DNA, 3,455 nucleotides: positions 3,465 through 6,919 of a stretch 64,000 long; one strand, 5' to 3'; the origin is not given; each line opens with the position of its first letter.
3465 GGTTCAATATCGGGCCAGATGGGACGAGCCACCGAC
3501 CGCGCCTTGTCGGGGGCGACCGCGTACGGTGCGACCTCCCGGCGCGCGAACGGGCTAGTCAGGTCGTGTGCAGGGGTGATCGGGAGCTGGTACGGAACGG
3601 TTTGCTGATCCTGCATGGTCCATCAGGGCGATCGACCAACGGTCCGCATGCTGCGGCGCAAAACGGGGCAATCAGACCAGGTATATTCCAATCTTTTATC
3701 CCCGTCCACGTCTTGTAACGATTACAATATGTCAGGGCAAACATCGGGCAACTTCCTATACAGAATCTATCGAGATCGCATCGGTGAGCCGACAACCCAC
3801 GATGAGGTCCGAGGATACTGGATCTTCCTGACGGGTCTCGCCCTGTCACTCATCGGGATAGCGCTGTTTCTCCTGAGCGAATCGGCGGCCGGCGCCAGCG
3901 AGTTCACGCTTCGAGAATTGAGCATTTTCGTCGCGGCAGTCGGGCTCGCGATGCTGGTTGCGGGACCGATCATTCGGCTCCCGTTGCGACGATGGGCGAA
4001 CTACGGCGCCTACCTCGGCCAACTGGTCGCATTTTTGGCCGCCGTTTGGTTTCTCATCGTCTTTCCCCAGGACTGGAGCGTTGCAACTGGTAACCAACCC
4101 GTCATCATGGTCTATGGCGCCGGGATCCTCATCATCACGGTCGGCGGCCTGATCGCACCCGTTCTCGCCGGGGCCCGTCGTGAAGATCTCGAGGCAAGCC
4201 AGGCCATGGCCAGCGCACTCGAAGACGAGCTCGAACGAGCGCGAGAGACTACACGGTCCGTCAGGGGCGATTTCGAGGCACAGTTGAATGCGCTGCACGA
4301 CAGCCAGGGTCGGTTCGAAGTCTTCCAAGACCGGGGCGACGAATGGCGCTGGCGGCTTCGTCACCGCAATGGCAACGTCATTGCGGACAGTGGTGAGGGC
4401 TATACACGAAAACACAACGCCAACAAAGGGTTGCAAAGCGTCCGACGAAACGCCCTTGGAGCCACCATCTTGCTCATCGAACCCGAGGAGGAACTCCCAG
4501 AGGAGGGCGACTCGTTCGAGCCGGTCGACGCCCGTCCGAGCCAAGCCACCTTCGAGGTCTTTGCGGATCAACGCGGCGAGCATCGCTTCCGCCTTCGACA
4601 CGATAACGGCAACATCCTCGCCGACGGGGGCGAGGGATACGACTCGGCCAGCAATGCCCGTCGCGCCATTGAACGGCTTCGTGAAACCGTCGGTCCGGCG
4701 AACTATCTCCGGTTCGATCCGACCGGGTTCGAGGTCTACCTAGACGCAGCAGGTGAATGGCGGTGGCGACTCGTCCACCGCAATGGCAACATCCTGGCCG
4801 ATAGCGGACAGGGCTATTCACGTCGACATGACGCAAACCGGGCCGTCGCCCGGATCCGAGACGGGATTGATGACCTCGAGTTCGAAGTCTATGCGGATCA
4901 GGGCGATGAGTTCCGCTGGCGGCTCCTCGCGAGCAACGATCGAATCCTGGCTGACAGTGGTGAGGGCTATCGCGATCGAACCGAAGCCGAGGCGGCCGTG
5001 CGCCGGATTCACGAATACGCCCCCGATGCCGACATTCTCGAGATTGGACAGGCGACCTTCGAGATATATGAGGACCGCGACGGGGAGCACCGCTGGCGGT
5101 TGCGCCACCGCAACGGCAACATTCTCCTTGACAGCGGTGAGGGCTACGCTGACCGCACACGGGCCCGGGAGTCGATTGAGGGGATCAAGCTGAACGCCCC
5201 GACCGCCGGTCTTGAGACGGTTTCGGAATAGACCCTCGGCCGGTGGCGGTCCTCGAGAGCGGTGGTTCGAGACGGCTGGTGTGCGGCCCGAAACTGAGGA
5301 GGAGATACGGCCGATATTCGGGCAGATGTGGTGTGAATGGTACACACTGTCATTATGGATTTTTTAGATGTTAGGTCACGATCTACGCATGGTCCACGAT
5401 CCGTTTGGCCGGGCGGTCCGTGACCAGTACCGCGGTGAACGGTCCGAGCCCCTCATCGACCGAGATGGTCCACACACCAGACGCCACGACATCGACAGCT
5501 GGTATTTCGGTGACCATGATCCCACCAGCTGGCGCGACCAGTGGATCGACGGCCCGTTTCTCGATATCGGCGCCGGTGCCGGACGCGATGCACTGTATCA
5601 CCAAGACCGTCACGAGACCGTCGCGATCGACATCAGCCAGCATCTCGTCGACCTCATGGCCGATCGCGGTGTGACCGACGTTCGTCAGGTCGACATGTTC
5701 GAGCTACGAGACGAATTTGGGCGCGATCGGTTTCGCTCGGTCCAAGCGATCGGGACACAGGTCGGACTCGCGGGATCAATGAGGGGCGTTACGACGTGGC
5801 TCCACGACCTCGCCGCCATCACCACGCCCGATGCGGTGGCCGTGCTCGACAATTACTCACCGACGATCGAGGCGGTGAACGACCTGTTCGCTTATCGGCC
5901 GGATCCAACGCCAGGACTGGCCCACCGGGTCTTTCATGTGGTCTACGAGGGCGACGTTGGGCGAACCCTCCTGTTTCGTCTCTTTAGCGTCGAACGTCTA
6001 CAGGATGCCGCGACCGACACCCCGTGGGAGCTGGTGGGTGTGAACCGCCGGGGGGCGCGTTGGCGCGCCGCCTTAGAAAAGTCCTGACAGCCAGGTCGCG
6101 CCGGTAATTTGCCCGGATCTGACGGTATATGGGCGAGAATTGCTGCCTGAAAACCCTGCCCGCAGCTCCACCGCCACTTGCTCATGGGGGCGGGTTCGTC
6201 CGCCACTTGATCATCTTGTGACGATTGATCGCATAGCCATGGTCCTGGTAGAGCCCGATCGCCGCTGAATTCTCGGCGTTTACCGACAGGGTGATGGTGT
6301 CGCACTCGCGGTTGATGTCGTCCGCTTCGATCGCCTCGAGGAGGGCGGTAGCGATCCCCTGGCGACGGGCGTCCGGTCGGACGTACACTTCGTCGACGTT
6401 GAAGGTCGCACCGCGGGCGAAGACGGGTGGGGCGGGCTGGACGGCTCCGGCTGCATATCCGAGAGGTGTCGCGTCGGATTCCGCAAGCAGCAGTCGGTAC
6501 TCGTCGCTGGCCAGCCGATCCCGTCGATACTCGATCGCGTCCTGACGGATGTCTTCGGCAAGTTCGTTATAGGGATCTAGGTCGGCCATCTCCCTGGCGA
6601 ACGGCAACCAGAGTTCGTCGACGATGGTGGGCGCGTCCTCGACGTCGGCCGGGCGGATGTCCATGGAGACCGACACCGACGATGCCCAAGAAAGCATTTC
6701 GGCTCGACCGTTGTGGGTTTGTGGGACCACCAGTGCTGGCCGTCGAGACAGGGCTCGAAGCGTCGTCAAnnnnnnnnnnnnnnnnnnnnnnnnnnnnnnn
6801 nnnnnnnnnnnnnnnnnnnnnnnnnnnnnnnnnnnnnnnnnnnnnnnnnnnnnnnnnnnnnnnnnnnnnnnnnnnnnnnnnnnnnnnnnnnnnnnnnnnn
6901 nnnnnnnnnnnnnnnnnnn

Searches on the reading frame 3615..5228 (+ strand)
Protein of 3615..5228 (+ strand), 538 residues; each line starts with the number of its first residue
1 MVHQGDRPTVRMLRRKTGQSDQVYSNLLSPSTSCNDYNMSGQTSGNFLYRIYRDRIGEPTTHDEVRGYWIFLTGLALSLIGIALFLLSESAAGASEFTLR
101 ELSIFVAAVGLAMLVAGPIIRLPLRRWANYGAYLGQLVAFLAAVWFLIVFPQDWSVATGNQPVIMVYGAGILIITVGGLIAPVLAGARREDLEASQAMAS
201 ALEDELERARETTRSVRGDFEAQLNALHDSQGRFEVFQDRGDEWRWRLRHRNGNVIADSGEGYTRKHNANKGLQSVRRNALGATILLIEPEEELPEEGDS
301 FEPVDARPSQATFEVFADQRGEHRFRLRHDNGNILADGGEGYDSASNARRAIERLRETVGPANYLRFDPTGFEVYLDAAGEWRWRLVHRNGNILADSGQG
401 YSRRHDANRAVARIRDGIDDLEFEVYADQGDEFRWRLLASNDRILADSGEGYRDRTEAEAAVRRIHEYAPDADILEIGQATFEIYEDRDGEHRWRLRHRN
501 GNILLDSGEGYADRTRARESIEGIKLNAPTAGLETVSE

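Call 3: search_protein_families(library=pfam, proteins=[window:3615-5228:+])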
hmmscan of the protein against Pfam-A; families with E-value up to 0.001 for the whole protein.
window:3615-5228:+ (538 aa): 2 families
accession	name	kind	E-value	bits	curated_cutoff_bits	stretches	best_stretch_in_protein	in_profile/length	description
PF07411.17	DUF1508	-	1.2e-75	249.6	22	5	239-285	1-46/48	Domain of unknown function (DUF1508)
PF23600.1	DUF7139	-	3.5e-29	101.8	30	1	48-189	3-148/150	Domain of unknown function (DUF7139)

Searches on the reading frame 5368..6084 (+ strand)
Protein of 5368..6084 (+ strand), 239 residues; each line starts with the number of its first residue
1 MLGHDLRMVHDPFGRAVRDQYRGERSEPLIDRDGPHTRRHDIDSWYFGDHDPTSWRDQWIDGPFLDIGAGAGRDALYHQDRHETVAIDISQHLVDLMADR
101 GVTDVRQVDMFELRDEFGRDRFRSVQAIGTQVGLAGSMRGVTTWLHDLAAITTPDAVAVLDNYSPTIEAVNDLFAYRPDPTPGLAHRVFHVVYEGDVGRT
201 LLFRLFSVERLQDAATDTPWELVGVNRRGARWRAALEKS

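Call 3: search_protein_families(library=pfam, proteins=[window:5368-6084:+])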
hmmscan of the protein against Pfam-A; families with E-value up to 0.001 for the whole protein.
window:5368-6084:+ (239 aa): 1 family
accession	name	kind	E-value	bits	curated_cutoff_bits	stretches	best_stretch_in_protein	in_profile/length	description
PF13649.12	Methyltransf_25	-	0.00076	20.6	27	0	65-125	2-68/97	Methyltransferase domain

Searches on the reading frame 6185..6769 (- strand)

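Call 78: search_protein_families(library=pfam, proteins=[window:6185-6769:-], max_evalue=0.001)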
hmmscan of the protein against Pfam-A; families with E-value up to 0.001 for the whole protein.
window:6185-6769:- (195 aa): 5 families
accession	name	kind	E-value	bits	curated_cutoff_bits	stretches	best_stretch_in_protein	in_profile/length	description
PF00583.31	Acetyltransf_1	-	2.3e-16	60.6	20.7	1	77-179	22-116/116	Acetyltransferase (GNAT) family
PF13508.13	Acetyltransf_7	-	1.8e-12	47.9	27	1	91-180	3-83/84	Acetyltransferase (GNAT) domain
PF13673.13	Acetyltransf_10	-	1.6e-10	41.5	23.6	1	83-180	23-108/128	Acetyltransferase (GNAT) domain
PF08445.16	FR47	-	1.7e-07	31.6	22.1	1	127-183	26-81/86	FR47-like protein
PF13880.12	Acetyltransf_13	-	0.00022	21.4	22.8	1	121-150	3-32/69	ESCO1/2 acetyl-transferase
